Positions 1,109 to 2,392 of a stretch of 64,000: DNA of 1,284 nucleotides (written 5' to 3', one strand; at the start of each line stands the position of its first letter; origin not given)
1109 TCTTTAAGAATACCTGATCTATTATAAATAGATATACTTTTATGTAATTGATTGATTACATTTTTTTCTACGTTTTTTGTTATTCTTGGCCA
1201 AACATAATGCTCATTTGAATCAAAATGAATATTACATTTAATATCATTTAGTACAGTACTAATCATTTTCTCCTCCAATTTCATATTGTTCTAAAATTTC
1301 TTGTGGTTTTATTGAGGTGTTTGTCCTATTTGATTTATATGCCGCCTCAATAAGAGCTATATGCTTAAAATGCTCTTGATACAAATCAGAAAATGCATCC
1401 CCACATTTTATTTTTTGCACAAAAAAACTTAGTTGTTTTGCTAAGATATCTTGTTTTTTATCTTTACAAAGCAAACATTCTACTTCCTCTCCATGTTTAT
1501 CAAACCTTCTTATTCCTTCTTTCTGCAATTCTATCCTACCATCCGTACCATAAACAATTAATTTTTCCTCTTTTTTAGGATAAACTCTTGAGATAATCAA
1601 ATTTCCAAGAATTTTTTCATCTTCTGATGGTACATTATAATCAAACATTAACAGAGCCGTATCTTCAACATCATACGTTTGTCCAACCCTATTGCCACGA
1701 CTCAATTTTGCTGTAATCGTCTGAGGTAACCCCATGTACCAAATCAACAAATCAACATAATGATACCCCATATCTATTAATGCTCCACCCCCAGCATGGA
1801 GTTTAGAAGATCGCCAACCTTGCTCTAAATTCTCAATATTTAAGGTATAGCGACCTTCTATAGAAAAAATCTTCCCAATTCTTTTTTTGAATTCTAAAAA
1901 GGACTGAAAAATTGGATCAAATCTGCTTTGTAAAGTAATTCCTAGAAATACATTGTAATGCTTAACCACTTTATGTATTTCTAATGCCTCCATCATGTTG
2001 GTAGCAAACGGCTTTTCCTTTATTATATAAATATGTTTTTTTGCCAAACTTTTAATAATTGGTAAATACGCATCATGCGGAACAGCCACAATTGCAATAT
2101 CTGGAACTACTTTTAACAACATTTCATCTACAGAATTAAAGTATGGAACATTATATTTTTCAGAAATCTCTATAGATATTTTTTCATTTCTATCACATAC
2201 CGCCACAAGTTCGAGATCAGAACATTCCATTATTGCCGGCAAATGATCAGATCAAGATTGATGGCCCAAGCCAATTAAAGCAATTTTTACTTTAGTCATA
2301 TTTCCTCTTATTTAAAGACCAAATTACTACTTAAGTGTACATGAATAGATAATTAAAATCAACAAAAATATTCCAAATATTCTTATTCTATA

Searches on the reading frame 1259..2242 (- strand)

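Call 71: search_protein_families(library=pfam, proteins=[window:1259-2242:-], max_evalue=0.001)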
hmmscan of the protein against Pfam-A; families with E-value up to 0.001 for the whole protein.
window:1259-2242:- (327 aa): 3 families
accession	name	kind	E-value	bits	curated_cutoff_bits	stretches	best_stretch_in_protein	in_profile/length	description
PF22725.1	GFO_IDH_MocA_C3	-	6.9e-19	68.5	27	1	120-238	11-124/124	GFO/IDH/MocA C-terminal domain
PF02894.22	GFO_IDH_MocA_C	-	4.9e-15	56.3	22.9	1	121-295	8-179/218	Oxidoreductase family, C-terminal alpha/beta domain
PF01408.29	GFO_IDH_MocA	-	9e-14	52.6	24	1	6-100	22-116/120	Oxidoreductase family, NAD-binding Rossmann fold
